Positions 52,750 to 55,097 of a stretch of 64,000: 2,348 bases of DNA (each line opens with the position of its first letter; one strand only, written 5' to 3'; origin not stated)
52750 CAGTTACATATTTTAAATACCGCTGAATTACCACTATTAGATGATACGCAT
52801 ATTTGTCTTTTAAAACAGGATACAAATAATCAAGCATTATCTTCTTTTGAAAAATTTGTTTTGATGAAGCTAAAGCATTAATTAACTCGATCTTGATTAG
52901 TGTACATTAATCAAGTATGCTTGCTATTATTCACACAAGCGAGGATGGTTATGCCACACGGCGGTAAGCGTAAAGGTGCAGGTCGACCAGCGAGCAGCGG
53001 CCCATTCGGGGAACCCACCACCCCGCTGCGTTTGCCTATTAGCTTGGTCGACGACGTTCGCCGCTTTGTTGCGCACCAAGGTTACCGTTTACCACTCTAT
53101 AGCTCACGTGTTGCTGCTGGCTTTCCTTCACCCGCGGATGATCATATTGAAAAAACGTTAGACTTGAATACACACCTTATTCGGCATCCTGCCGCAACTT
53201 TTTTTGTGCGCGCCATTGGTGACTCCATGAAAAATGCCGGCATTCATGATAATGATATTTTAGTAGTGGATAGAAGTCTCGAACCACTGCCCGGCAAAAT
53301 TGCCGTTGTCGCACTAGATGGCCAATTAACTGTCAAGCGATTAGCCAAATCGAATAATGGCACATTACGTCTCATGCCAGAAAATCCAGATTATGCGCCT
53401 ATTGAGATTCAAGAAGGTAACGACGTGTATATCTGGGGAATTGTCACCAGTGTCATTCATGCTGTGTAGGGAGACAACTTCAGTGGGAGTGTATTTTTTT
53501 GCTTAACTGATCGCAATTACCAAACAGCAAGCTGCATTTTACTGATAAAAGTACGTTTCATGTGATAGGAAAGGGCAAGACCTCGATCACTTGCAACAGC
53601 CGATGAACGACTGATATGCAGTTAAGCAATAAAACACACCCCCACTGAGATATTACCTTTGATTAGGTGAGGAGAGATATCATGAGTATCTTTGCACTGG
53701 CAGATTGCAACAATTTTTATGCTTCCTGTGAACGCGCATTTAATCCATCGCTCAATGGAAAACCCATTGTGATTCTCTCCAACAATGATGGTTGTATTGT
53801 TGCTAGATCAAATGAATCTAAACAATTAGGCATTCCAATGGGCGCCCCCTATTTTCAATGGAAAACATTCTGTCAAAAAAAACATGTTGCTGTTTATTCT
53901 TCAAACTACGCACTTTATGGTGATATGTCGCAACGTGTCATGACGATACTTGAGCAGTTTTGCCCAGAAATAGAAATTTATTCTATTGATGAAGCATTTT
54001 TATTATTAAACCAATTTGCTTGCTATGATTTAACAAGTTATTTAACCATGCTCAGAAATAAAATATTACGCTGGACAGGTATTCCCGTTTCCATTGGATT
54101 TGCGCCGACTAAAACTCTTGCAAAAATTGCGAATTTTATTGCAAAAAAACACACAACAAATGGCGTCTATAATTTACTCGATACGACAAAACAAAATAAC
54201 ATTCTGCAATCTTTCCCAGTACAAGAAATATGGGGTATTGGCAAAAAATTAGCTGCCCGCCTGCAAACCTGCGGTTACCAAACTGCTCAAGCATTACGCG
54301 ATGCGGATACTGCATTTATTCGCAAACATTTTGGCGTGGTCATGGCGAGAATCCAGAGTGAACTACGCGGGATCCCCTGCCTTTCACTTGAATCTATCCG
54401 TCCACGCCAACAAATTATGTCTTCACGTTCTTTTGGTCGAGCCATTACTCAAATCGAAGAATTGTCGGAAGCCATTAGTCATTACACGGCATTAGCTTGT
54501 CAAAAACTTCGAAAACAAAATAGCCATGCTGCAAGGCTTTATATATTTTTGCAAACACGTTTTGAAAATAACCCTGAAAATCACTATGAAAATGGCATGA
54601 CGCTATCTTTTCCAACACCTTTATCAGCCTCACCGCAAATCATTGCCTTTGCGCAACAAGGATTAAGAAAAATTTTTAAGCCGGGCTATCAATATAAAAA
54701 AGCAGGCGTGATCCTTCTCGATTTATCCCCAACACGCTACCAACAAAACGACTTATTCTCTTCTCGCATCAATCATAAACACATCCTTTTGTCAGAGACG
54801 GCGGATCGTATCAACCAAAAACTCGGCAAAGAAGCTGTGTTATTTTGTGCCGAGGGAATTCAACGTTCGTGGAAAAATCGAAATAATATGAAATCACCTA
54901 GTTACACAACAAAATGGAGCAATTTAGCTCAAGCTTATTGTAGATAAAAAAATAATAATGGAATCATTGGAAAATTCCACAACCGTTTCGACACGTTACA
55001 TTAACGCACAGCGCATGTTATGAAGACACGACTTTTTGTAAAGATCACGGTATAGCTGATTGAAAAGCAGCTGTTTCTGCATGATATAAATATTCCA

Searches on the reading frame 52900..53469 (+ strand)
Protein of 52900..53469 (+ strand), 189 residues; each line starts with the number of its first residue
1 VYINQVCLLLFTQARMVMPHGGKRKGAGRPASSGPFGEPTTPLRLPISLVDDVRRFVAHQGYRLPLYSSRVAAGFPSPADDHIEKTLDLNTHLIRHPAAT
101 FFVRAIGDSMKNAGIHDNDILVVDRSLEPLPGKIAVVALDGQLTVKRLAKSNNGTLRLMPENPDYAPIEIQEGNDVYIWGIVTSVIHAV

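Call 9: search_protein_families(library=ncbifam, proteins=[window:52900-53469:+])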
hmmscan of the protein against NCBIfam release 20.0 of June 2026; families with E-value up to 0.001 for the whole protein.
window:52900-53469:+ (189 aa): 3 families
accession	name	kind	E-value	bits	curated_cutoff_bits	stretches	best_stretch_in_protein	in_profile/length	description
NF007621.2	PRK10276.1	subfamily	5.7e-48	161.7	110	1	72-187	1-115/115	translesion error-prone DNA polymerase V autoproteolytic subunit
TIGR00498.1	lexA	equivalog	2.4e-21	76.3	110.95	1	69-187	84-200/203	transcriptional repressor LexA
NF051876.1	transXXX_HumD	equivalog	1.4e-20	73.6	120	1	74-187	2-116/129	HumD family translesion DNA polymerase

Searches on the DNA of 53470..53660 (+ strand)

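Call 48: search_dna_similar(query=window:53470-53660:+, collection=phages, mode=distant, max_evalue=1, max_rows=15)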
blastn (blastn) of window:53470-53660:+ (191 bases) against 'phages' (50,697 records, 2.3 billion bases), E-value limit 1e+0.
No match.

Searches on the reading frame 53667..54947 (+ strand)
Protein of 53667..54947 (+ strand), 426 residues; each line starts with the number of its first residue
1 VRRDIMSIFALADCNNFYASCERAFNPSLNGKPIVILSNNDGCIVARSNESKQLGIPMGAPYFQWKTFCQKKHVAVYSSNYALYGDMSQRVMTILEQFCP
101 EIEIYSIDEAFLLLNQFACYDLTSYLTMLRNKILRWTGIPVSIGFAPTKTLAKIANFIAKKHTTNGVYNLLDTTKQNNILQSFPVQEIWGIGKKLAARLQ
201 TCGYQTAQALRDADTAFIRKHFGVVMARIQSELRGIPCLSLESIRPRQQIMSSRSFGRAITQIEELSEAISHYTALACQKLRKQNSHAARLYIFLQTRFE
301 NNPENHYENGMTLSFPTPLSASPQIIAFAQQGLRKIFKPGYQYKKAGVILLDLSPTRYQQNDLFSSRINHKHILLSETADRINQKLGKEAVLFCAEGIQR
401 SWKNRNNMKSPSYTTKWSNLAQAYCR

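Call 9: search_protein_families(library=ncbifam, proteins=[window:53667-54947:+])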
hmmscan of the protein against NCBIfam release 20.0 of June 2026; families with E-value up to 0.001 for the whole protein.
window:53667-54947:+ (426 aa): 10 families
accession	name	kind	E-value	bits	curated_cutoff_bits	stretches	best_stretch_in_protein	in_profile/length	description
NF002955.0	PRK03609.1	subfamily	4e-127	424.6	431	1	8-422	1-420/422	translesion error-prone DNA polymerase V subunit UmuC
NF002848.0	PRK03103.1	subfamily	1.2e-49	168.9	381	1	9-395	6-390/410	DNA polymerase IV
NF002492.0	PRK01810.1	equivalog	2.9e-44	151.4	399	1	12-397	15-395/412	DNA polymerase IV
NF002751.0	PRK02794.1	equivalog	2.2e-40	138.8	371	1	10-392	41-413/425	DNA polymerase IV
NF002677.0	PRK02406.1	equivalog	2.6e-40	138.6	256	1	13-301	12-298/357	DNA polymerase IV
NF002882.0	PRK03348.1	equivalog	4.1e-39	134.6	389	1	13-417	11-405/461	DNA polymerase IV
NF003015.0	PRK03858.1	subfamily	2.9e-38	132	367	1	12-393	12-382/399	DNA polymerase IV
NF010731.0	PRK14133.1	equivalog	3.3e-32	112.1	362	1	12-297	8-287/352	DNA polymerase IV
NF002883.0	PRK03352.1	equivalog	3.5e-30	105.4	330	1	12-296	10-292/347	DNA polymerase IV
NF002292.0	PRK01216.1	equivalog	5.5e-27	94.7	339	1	10-227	4-222/351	DNA polymerase IV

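Call 39: find_encoding_contigs(protein=window:53682-54947:+, flank=5000, max_places=10)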
Protein window:53682-54947:+ (421 aa): 1 contig read that carries it; 1 place shown.
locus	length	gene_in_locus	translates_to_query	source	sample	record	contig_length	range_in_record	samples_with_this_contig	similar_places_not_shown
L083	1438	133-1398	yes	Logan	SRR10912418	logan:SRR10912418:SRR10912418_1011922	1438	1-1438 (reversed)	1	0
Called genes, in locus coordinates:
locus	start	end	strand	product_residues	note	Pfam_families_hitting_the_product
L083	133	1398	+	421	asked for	PF00817:IMS, PF11798:IMS_HHH (weak), PF11799:IMS_C, PF13438:DUF4113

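Call 41: find_homologous_proteins(query=window:53682-54947:+, max_evalue=1e-50)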
Query window:53682-54947:+ (421 aa): 7995 proteins with E <= 1e-50 among 8000 candidates; the best 120 are listed.
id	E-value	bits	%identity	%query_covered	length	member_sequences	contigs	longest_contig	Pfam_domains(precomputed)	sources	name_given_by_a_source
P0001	2.5e-285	963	100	100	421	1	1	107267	PF11799.14,PF00817.26,PF11798.15,PF13438.12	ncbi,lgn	-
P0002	1.0e-165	570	59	100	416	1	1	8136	PF11799.14,PF00817.26,PF13438.12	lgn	-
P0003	4.6e-160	551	60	96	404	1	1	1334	PF11799.14,PF00817.26,PF13438.12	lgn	-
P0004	2.0e-157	542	58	100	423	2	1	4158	PF11799.14,PF00817.26,PF11798.15,PF13438.12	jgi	-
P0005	4.4e-157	541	58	100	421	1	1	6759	PF11799.14,PF00817.26,PF11798.15,PF13438.12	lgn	-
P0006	2.4e-154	532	57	99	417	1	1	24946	PF11799.14,PF00817.26,PF13438.12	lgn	-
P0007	3.2e-153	528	57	100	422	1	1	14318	PF11799.14,PF00817.26,PF13438.12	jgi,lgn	-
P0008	4.9e-153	528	57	100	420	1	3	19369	PF11799.14,PF00817.26,PF13438.12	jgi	jgi:DNA polymerase V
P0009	1.7e-152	526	57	100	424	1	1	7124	PF11799.14,PF00817.26,PF11798.15,PF13438.12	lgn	-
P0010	3.7e-152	525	55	100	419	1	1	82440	PF11799.14,PF00817.26,PF13438.12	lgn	-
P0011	2.6e-151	522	55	100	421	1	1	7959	PF11799.14,PF00817.26,PF13438.12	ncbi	-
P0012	7.8e-151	521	55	99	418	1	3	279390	PF11799.14,PF00817.26,PF11798.15,PF13438.12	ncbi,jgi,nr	ncbi:MAG TPA: Y-family DNA polymerase [Gammaproteobacteria bacterium]|jgi:DNA polymerase V|nr:Y-fami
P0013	7.9e-151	521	54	100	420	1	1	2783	PF11799.14,PF00817.26,PF13438.12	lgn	-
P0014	8.9e-151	520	56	100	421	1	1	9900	PF11799.14,PF00817.26,PF13438.12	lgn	-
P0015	9.4e-151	520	56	99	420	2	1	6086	PF11799.14,PF00817.26,PF13438.12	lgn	-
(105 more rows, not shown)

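Call 43: find_encoding_contigs(protein=P0002, flank=5000, max_places=3)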
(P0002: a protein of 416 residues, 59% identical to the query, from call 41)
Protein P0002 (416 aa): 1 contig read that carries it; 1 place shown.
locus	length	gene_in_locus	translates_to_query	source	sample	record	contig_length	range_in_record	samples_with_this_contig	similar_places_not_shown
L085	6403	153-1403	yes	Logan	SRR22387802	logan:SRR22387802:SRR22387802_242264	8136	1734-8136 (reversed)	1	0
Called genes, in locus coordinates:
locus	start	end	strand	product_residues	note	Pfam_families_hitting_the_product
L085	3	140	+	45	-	?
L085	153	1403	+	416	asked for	PF00817:IMS, PF11799:IMS_C, PF13438:DUF4113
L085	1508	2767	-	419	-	PF00375:SDF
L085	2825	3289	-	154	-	PF01668:SmpB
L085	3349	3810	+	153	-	PF03364:Polyketide_cyc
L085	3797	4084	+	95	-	PF03658:Ub-RnfH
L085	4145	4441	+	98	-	-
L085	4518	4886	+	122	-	PF01475:FUR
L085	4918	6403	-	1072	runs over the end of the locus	?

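Call 44: find_encoding_contigs(protein=P0010, flank=10000, max_places=2)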
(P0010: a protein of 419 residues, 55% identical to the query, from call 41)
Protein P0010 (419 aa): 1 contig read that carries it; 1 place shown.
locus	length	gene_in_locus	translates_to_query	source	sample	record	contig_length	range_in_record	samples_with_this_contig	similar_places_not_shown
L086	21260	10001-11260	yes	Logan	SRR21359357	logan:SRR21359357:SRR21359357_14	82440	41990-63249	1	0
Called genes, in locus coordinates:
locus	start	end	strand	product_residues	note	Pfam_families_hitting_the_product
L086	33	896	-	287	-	PF00126:HTH_1, PF03466:LysR_substrate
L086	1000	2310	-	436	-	PF18604:PreAtp-grasp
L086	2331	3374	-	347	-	-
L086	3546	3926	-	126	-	PF12680:SnoaL_2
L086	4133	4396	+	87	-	-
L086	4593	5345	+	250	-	-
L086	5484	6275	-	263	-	PF01925:TauE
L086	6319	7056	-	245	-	PF00596:Aldolase_II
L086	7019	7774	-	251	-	PF14518:Haem_oxygenas_2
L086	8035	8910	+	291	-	-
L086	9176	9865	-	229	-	PF01965:DJ-1_PfpI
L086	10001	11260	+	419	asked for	PF00817:IMS, PF11799:IMS_C, PF13438:DUF4113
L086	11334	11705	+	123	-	-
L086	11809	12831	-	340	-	-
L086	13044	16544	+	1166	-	-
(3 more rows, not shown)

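Call 45: find_encoding_contigs(protein=P0006, flank=10000, max_places=2)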
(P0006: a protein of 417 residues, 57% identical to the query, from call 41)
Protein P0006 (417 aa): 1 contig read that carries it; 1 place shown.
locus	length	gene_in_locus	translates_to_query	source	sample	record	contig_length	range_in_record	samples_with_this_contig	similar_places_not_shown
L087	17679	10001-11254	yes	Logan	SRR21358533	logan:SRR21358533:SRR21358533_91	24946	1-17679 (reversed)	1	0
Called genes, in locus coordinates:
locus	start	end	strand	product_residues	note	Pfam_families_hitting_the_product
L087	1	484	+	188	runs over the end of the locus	-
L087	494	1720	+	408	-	PF23745:ANK_LRRK2 (faint), PF12796:Ank_2, PF13606:Ank_3 (faint), PF24521:Ank_KRIT1 (weak), PF12796:Ank_2, PF13637:Ank_4 (weak), PF13857:Ank_5 (weak), PF00023:Ank (weak)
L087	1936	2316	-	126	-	-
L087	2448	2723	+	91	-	-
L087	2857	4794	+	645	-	PF00023:Ank (faint), PF12796:Ank_2, PF13606:Ank_3 (faint), PF13857:Ank_5 (faint), PF12796:Ank_2, PF13637:Ank_4, PF12796:Ank_2, PF13637:Ank_4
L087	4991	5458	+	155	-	PF07883:Cupin_2 (faint)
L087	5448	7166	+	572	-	PF00903:Glyoxalase (weak), PF01168:Ala_racemase_N, PF14031:D-ser_dehydrat (weak)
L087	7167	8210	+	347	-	PF08100:Dimerisation, PF00891:Methyltransf_2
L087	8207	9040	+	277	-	PF02353:CMAS, PF01209:Ubie_methyltran (weak), PF13489:Methyltransf_23, PF13847:Methyltransf_31, PF08241:Methyltransf_11, PF08242:Methyltransf_12, PF13649:Methyltransf_25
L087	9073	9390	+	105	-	PF01593:Amino_oxidase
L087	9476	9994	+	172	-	PF00717:Peptidase_S24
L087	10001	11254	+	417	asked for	PF00817:IMS, PF11799:IMS_C, PF13438:DUF4113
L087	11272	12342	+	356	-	PF00817:IMS, PF11798:IMS_HHH, PF21999:IMS_HHH_1, PF11799:IMS_C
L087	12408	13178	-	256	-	PF13539:Peptidase_M15_4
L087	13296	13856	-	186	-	-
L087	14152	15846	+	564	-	PF00023:Ank (faint), PF13606:Ank_3 (faint), PF13857:Ank_5 (faint), PF12796:Ank_2 (weak), PF13637:Ank_4 (weak)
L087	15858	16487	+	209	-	PF00376:MerR, PF12728:HTH_17 (weak), PF13411:MerR_1, PF00239:Resolvase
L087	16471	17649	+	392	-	PF12323:HTH_OrfB_IS605, PF01385:OrfB_IS605, PF07282:Cas12f1-like_TNB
